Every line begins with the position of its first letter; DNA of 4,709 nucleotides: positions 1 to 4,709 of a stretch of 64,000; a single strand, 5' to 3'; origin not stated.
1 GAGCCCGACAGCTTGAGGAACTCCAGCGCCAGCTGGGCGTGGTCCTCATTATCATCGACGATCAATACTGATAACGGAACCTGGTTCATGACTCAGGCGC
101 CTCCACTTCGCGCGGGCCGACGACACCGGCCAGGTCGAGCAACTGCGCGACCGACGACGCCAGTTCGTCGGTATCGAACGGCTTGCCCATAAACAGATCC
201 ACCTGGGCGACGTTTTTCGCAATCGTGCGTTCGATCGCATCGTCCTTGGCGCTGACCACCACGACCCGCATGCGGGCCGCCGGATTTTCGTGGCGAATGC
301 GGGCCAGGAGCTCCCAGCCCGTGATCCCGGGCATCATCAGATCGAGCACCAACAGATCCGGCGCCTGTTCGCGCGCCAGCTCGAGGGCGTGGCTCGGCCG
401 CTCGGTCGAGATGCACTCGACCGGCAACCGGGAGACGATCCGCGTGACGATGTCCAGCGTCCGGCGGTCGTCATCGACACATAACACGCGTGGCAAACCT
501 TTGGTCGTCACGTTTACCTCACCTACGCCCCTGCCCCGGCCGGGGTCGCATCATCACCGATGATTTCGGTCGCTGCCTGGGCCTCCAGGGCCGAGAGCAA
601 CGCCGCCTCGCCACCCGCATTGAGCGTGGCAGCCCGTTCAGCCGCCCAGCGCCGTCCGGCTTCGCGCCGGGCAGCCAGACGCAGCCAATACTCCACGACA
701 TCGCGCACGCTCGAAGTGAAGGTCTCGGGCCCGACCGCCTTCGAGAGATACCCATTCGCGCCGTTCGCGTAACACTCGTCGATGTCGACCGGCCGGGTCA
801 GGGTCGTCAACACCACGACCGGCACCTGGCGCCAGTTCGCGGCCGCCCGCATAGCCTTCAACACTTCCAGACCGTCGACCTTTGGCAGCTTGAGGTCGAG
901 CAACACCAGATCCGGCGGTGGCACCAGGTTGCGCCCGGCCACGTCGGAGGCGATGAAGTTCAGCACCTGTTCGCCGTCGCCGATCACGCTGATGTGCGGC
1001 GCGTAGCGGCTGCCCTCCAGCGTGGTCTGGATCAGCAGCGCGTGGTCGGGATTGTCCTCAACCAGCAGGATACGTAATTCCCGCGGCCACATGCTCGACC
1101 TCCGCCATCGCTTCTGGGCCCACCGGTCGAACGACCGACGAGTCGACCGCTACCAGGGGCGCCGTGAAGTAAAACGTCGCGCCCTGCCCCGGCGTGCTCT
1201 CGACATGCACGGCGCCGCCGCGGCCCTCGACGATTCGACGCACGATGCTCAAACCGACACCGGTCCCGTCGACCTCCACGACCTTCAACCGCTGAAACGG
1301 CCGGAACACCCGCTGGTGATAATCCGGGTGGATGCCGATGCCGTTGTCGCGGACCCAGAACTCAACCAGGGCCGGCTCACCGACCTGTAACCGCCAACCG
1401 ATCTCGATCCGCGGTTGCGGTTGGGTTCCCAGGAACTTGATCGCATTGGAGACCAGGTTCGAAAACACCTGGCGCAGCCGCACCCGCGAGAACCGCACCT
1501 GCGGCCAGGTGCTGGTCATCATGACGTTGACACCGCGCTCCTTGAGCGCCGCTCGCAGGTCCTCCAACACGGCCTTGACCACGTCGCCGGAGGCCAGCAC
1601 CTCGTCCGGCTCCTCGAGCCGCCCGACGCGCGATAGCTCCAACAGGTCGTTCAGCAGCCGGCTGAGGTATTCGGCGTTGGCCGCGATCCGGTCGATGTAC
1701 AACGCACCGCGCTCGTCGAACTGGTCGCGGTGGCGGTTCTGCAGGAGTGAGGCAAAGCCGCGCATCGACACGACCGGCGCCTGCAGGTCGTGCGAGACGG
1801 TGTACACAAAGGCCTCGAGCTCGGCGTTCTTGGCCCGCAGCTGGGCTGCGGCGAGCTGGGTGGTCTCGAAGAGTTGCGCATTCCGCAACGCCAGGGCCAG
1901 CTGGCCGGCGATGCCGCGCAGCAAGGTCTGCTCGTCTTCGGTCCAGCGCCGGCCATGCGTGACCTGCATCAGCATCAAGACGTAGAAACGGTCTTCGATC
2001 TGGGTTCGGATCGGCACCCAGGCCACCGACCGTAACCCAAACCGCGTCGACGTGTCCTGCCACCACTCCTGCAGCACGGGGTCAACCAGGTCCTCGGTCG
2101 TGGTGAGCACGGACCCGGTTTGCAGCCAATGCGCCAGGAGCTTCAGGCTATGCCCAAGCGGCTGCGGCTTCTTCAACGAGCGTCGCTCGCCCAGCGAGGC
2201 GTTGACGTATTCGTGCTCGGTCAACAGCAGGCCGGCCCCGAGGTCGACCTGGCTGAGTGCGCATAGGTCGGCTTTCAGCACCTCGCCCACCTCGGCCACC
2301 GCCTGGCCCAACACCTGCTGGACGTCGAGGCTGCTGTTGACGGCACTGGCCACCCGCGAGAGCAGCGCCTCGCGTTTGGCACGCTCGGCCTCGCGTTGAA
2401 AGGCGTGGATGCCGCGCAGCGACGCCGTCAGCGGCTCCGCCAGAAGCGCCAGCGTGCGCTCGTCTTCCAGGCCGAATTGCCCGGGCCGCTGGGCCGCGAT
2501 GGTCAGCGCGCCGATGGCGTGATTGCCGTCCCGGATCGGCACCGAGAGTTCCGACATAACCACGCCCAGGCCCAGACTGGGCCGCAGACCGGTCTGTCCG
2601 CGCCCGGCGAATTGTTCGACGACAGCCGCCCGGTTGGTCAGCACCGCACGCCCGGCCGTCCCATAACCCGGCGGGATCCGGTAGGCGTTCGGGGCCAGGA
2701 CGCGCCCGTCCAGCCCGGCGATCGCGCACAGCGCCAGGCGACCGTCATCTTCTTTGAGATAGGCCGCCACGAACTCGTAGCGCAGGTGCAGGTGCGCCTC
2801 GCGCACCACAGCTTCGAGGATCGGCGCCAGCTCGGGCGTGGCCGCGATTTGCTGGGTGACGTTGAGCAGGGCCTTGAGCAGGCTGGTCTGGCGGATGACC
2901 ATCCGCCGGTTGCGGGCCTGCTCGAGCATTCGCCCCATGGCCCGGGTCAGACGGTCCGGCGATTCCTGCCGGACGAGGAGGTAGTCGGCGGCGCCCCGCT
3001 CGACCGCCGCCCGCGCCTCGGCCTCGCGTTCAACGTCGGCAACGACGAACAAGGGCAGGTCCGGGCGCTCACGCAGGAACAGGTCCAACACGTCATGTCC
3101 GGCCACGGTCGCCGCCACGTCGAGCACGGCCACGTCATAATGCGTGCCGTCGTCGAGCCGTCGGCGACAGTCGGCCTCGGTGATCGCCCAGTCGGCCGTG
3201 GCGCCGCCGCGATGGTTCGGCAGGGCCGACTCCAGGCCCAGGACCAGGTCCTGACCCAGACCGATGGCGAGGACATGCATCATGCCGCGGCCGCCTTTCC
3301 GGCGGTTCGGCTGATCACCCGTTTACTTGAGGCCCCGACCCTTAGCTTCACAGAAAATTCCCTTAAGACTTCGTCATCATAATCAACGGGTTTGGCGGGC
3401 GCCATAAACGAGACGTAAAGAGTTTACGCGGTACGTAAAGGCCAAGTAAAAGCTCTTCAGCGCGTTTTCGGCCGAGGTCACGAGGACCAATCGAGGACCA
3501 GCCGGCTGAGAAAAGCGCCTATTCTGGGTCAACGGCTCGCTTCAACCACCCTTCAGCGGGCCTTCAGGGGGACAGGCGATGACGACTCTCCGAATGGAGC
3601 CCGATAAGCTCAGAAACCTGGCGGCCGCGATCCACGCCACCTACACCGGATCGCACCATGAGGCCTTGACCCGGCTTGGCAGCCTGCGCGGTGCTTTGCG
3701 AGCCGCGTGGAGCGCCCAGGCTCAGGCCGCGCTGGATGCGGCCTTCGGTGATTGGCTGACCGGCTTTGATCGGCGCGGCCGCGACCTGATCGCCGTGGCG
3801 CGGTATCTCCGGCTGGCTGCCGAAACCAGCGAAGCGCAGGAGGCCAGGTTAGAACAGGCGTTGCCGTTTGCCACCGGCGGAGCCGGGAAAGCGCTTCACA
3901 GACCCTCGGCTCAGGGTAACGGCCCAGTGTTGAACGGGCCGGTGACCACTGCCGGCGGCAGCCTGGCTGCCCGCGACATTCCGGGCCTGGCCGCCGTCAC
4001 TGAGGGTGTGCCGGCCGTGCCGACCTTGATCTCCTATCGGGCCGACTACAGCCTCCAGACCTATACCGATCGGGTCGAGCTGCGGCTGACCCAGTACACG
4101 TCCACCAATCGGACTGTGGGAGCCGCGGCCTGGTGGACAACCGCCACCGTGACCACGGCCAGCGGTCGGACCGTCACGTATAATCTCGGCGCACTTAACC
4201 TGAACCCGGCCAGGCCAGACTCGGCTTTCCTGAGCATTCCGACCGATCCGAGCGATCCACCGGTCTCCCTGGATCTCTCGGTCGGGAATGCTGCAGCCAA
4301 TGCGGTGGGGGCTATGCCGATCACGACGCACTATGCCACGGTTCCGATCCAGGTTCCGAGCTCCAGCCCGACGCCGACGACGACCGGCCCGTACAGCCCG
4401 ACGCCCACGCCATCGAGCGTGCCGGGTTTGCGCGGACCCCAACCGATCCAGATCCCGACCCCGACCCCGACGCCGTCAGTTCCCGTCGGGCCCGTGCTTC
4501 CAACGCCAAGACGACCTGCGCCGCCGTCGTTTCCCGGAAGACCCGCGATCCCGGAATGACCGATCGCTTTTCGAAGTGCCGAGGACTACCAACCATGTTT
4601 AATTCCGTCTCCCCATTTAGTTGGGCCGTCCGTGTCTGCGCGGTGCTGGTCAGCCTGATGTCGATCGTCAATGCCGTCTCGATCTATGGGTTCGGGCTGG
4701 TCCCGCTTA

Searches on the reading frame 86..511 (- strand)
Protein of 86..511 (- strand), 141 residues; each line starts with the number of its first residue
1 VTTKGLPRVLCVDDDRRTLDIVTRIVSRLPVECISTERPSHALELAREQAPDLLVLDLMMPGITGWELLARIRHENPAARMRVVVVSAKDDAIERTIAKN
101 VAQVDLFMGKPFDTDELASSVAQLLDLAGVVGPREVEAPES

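Call 7: search_protein_families(library=pfam, proteins=[window:86-511:-])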
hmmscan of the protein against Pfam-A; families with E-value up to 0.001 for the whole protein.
window:86-511:- (141 aa): 1 family
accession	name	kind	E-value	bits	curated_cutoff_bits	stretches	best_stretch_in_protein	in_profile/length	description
PF00072.30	Response_reg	-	6.7e-20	71.8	30.2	1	9-121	1-110/111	Response regulator receiver domain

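Call 36: find_encoding_contigs(protein=window:86-511:-, flank=10000, max_places=4)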
Protein window:86-511:- (141 aa): 6 contigs read that carry it; 4 places shown.
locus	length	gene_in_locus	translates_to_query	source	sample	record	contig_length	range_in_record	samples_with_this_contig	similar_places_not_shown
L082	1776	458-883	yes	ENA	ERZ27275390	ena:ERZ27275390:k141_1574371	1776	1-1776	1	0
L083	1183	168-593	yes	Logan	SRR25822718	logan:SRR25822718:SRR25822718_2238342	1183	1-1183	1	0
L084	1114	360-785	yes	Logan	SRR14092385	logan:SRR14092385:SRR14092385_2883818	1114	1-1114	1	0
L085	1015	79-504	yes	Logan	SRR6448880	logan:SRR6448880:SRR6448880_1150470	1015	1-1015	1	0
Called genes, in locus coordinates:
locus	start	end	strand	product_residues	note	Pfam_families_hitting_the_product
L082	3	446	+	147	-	?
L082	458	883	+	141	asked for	PF00072:Response_reg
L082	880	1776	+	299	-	?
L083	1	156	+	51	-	?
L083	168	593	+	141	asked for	PF00072:Response_reg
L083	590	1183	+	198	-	?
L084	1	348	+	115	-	?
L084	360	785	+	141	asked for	PF00072:Response_reg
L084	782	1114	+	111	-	?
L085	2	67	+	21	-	?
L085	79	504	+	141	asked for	PF00072:Response_reg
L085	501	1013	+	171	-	?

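Call 72: search_protein_families(library=pfam, proteins=[L082:880-1776:+], max_evalue=0.0001)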
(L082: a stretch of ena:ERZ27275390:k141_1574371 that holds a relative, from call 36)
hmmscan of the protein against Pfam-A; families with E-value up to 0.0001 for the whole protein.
L082:880-1776:+ (299 aa): 5 families
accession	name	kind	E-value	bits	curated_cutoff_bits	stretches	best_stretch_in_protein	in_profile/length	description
PF00072.30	Response_reg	-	2e-22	79.9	30.2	1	8-110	1-102/111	Response regulator receiver domain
PF00989.32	PAS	-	5.1e-14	52.7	22.6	1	145-248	6-113/113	PAS fold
PF08448.16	PAS_4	-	3.3e-13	50.3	23.1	1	146-253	1-110/110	PAS fold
PF13426.13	PAS_9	-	2.2e-05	25.1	27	1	151-250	2-103/103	PAS domain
PF13188.13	PAS_8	-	3.7e-05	23.9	21.8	0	144-185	5-43/65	PAS domain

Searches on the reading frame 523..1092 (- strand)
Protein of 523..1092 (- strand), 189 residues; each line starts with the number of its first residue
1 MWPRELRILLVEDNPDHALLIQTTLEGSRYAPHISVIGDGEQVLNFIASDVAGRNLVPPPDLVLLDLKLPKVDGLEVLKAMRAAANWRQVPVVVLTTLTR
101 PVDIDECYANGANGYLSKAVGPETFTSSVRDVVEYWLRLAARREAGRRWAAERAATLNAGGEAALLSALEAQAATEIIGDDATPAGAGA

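Call 7: search_protein_families(library=pfam, proteins=[window:523-1092:-])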
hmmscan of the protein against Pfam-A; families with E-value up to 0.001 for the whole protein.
window:523-1092:- (189 aa): 1 family
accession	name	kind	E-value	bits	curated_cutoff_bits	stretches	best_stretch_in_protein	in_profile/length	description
PF00072.30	Response_reg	-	1.3e-19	70.8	30.2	1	8-129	1-110/111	Response regulator receiver domain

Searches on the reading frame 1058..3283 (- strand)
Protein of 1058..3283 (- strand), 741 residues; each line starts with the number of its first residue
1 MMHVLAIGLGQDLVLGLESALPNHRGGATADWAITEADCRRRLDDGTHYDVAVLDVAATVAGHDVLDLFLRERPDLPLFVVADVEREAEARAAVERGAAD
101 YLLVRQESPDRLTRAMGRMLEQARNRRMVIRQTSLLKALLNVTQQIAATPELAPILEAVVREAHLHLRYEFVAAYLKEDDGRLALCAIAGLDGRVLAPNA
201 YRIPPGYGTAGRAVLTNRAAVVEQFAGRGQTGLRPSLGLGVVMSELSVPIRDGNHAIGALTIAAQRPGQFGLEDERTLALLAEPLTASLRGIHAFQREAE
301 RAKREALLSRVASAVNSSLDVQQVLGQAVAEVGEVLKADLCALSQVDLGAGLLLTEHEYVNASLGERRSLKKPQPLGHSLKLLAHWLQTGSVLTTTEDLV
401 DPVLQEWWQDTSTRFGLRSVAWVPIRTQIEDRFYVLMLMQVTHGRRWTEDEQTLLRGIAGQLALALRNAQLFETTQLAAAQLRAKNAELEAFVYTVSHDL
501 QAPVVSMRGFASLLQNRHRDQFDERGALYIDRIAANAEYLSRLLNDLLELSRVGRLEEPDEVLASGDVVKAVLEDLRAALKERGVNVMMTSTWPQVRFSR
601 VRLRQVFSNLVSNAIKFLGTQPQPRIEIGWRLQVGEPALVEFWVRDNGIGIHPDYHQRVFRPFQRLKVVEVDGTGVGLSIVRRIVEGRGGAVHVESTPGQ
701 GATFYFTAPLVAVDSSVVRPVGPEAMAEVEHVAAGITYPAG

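Call 7: search_protein_families(library=pfam, proteins=[window:1058-3283:-])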
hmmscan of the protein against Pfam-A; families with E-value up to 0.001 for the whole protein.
window:1058-3283:- (741 aa): 5 families
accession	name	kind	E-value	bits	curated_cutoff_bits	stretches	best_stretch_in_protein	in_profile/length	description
PF02518.31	HATPase_c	-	1.2e-25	90.5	26.4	1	601-710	4-109/111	Histidine kinase-, DNA gyrase B-, and HSP90-like ATPase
PF01590.32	GAF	-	6.7e-22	78.9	22.4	2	320-466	1-133/133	GAF domain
PF13185.12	GAF_2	-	1.1e-18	68.2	28.6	2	155-286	7-132/136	GAF domain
PF00512.31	HisKA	-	2e-12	47.4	26.9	1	490-553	3-63/66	His Kinase A (phospho-acceptor) domain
PF13492.12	GAF_3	-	9.9e-09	36.1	27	1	321-468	2-129/129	GAF domain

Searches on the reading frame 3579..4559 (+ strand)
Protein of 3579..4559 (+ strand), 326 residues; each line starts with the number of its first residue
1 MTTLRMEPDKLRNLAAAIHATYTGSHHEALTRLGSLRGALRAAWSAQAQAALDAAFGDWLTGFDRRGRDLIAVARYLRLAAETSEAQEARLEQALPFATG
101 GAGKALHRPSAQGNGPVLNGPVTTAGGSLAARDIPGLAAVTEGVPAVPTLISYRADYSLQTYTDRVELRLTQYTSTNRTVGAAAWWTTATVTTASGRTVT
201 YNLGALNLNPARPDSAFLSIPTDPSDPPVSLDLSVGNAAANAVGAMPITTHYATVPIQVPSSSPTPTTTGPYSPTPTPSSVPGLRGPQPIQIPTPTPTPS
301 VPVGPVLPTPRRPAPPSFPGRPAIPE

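Call 4: search_protein_families(library=pfam, proteins=[window:3579-4559:+])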
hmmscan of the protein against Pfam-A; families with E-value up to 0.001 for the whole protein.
window:3579-4559:+ (326 aa): 1 family
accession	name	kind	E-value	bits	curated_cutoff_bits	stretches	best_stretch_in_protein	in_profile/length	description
PF06013.18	WXG100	-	9.5e-05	23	27.3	1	4-88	2-85/86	Proteins of 100 residues with WXG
